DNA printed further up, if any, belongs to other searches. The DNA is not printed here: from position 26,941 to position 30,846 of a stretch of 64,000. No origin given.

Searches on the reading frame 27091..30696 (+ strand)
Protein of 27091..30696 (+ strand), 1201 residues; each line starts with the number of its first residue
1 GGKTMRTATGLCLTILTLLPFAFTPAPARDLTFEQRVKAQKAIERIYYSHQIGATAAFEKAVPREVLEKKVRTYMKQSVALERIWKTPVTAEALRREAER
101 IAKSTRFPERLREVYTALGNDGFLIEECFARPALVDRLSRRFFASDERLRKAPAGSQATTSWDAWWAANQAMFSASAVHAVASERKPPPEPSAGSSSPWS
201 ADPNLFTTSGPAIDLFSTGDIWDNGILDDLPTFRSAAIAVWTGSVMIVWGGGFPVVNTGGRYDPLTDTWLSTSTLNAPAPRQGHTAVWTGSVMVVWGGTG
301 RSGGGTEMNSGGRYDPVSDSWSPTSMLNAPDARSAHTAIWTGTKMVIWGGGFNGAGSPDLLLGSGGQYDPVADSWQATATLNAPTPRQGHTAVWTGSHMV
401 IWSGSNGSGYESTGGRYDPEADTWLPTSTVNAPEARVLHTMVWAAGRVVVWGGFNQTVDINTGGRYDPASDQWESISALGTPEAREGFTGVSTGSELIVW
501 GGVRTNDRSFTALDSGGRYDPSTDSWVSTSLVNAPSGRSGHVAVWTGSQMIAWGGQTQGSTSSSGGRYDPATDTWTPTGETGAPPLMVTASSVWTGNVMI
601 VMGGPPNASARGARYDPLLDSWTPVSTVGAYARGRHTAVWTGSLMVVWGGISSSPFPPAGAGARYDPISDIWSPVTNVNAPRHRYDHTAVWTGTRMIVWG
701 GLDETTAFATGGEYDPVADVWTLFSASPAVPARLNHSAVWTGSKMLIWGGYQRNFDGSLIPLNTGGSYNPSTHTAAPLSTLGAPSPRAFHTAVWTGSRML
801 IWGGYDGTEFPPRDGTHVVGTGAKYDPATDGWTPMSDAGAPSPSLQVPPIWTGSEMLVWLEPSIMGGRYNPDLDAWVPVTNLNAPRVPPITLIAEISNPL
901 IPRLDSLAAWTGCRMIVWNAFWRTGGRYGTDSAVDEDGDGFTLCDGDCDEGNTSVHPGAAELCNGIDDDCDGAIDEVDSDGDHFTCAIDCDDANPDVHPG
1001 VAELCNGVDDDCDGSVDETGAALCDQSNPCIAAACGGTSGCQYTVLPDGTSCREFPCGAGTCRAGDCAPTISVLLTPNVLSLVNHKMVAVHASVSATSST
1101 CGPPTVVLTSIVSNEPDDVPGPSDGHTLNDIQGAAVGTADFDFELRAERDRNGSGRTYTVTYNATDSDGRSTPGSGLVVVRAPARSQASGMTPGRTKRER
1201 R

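Call 72: search_protein_families(library=pfam, proteins=[window:27091-30696:+], max_evalue=0.00001)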
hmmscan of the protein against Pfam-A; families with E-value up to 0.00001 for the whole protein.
window:27091-30696:+ (1201 aa): 9 families
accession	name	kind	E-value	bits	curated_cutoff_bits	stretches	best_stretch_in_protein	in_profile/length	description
PF24681.1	Kelch_KLHDC2_KLHL20_DRC7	-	1.9e-74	250.1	50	4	239-453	4-221/221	KLHDC2/KLHL20/DRC7 Kelch-repeats domain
PF24981.1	Beta-prop_ATRN-LZTR1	-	5.5e-49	167.4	50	4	465-652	19-221/289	Attractin/LZTR1 beta-propeller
PF11617.13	Cu-binding_MopE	-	8.6e-23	80.7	27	2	947-976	1-30/30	Putative metal-binding motif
PF13415.12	Kelch_3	-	6.4e-17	61.7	22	0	742-793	1-46/48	Galactose oxidase, central domain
PF01344.31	Kelch_1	-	4.7e-15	55.2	20.1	0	538-577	2-41/46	Kelch motif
PF24996.1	NANM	-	1.4e-13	50.9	45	0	470-557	40-126/350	N-acetylneuraminate epimerase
PF13964.12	Kelch_6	-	1.3e-12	47.7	25.3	0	436-482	2-49/50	Kelch motif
PF13854.13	Kelch_HCF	-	4.2e-10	39.8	113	0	274-350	11-84/345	Host cell factor, Kelch-repeats domain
PF07646.21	Kelch_2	-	1.3e-07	31.7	21.3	0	438-479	4-47/48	Kelch motif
